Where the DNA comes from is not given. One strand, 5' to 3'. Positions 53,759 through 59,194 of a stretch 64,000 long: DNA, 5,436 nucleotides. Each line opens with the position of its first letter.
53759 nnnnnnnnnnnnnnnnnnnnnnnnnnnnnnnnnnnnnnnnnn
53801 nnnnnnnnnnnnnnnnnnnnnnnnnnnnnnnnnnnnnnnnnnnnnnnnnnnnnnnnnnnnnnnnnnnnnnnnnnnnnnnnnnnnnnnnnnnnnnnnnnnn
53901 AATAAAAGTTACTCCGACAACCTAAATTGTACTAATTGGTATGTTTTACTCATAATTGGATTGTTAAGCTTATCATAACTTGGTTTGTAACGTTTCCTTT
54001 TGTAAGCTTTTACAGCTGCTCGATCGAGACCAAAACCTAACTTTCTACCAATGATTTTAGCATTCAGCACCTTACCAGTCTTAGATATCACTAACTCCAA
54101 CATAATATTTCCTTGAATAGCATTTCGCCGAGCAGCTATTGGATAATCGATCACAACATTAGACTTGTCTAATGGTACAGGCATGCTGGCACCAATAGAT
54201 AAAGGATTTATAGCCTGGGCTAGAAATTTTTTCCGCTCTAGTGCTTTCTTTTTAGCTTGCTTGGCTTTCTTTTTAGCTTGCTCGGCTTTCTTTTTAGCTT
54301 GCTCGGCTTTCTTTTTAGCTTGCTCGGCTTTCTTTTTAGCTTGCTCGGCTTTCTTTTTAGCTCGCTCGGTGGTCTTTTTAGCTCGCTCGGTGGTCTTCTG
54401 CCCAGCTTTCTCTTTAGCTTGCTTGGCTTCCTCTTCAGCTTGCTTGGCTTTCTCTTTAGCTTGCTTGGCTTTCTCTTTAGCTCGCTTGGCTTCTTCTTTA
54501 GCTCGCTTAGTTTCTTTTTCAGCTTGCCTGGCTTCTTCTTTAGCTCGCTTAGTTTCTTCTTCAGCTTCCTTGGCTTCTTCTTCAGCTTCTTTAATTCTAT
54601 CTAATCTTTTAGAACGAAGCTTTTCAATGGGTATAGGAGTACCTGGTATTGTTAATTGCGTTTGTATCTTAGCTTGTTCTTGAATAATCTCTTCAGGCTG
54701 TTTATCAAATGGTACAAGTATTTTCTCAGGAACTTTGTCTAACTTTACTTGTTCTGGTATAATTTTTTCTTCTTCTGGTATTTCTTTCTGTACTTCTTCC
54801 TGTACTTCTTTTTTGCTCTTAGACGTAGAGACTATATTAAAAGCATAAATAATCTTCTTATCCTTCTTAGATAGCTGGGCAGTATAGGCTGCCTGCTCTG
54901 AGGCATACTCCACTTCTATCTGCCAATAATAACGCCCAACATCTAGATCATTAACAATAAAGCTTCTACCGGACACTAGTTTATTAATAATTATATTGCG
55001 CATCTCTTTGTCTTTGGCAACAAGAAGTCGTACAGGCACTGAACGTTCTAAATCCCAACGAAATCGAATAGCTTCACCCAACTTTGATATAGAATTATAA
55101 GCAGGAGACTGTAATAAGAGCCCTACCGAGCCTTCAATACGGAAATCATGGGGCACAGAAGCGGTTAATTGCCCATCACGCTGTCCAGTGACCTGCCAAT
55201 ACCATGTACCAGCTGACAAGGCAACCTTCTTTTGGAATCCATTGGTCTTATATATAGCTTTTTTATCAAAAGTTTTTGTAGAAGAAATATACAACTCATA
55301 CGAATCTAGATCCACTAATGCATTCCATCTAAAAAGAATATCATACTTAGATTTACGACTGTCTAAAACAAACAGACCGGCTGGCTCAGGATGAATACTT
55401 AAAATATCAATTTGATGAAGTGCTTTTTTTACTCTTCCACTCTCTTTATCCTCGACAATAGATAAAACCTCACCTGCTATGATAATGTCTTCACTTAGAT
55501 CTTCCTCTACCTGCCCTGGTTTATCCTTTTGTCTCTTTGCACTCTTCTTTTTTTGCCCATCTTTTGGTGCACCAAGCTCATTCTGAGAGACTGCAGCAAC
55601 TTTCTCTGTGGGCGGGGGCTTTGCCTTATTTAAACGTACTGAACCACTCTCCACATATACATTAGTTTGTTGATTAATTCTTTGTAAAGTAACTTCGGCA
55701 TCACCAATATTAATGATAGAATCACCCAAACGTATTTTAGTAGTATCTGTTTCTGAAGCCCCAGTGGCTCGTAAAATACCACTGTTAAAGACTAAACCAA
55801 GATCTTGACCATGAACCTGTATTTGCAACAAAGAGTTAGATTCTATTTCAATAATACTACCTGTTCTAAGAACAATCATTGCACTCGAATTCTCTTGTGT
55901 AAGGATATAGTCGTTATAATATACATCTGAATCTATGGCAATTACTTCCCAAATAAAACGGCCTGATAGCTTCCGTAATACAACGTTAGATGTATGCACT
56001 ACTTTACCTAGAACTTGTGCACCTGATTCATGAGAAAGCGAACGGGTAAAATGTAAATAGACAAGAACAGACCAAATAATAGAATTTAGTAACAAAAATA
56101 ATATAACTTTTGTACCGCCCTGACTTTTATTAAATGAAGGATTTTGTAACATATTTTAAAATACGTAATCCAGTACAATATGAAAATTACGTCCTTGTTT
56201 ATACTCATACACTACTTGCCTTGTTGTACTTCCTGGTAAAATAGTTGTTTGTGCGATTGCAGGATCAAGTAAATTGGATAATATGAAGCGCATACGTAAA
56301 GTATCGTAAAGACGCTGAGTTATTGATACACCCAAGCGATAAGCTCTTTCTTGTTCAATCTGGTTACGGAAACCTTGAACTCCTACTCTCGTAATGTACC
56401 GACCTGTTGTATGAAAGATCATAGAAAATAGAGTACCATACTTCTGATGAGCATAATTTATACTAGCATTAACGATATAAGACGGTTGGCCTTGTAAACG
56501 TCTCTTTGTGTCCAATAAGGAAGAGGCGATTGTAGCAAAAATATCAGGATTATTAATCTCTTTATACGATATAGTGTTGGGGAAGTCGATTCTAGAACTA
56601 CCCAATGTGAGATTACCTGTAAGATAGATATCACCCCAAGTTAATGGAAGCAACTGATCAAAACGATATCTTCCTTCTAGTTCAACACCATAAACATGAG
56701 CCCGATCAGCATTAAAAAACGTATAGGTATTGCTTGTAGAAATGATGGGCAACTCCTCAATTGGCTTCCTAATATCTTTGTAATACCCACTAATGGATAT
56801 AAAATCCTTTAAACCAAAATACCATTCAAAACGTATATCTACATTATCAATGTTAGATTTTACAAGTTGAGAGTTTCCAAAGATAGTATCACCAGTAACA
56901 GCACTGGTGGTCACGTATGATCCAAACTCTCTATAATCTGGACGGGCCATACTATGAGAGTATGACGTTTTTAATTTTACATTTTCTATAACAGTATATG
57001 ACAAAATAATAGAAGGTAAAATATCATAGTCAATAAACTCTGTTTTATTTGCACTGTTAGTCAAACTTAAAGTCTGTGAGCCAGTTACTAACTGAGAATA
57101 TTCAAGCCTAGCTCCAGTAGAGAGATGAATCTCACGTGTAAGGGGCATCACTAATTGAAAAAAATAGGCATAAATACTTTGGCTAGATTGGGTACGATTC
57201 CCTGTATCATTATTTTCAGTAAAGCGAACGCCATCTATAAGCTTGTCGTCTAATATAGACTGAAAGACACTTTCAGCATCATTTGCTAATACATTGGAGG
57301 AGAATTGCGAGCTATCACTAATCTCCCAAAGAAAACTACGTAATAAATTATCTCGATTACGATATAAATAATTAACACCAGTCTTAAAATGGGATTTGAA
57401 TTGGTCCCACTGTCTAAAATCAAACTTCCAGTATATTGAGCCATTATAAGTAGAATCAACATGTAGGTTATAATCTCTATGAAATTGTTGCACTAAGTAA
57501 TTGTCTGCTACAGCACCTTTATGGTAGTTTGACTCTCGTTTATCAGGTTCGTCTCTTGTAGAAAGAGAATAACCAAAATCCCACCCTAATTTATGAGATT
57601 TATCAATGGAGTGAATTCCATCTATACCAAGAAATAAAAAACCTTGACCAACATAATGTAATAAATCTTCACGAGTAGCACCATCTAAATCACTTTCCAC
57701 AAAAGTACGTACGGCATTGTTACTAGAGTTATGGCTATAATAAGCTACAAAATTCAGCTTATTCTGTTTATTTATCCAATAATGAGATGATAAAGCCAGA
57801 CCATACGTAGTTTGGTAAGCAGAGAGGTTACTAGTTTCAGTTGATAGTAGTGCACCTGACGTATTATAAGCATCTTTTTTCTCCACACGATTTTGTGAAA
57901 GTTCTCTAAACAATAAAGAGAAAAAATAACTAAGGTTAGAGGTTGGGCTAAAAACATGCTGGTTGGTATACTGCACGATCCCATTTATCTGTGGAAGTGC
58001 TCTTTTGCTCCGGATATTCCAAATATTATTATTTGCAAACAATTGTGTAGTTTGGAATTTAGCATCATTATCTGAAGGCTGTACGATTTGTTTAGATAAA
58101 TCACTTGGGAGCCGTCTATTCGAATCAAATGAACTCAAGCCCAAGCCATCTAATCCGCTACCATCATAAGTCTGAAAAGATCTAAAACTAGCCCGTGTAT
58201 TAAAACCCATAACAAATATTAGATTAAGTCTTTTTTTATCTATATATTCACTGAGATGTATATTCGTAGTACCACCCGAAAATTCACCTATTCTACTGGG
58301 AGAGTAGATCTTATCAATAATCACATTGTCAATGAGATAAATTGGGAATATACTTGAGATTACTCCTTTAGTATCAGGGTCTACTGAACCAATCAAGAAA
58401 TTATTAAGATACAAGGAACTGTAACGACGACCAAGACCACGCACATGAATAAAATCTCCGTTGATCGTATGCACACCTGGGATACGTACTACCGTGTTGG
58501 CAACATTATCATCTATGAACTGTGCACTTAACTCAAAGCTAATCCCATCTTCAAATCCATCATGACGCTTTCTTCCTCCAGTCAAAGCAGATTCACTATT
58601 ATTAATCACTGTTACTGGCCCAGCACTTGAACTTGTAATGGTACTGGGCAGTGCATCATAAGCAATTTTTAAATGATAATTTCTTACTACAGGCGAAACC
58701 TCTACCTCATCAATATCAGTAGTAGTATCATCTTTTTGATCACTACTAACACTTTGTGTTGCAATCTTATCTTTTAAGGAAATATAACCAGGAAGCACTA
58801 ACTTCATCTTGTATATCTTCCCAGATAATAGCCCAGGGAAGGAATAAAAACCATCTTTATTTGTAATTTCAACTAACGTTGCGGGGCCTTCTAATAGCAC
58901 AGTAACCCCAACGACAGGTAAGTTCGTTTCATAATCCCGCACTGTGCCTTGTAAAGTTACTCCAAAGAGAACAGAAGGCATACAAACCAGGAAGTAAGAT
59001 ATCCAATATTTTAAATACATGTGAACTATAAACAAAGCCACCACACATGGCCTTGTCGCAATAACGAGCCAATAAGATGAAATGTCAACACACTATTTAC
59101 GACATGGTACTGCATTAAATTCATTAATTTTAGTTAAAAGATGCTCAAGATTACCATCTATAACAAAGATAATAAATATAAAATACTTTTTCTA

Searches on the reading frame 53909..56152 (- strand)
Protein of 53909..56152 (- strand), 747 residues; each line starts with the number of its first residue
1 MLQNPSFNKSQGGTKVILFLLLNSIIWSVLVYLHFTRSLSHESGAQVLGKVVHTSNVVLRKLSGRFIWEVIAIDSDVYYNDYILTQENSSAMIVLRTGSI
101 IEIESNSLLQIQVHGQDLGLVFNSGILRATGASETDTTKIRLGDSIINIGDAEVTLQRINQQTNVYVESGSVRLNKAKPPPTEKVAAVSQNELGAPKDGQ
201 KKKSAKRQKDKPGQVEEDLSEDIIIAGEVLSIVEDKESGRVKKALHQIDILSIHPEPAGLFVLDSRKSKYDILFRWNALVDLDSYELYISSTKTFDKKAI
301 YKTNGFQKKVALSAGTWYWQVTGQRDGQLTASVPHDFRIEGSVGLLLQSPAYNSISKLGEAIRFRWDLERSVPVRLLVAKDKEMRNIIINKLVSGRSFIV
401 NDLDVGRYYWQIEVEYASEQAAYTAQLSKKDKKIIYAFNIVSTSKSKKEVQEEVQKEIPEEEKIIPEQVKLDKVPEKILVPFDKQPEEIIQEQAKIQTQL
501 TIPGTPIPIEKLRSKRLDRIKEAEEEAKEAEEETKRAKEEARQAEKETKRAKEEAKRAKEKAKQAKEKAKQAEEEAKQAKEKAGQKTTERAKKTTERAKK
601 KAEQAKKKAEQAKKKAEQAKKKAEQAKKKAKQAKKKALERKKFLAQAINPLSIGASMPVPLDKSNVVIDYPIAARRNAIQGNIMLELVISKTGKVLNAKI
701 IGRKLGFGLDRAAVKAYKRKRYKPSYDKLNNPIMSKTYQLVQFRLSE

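Call 64: search_protein_families(library=pfam, proteins=[window:53909-56152:-], max_evalue=0.00001)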
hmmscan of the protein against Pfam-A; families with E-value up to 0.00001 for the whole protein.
window:53909-56152:- (747 aa): 1 family
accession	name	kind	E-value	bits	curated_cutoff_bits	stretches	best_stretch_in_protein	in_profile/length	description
PF03544.19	TonB_C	-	1.2e-12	48.5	24.6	1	669-745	4-79/79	Gram-negative bacterial TonB protein C-terminal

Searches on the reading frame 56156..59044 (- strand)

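Call 64: search_protein_families(library=pfam, proteins=[window:56156-59044:-], max_evalue=0.00001)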
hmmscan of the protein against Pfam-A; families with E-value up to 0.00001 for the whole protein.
window:56156-59044:- (962 aa): 3 families
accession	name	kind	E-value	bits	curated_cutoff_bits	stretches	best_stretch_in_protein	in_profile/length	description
PF00593.30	TonB_dep_Rec_b-barrel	-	4.8e-24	86.4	27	1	488-885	28-394/436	TonB dependent receptor-like, beta-barrel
PF13620.12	CarboxypepD_reg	-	2.3e-06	28.3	32.3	1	30-91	1-63/82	Carboxypeptidase regulatory-like domain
PF13715.12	CarbopepD_reg_2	-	9.7e-06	26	32.2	0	31-115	1-87/88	CarboxypepD_reg-like domain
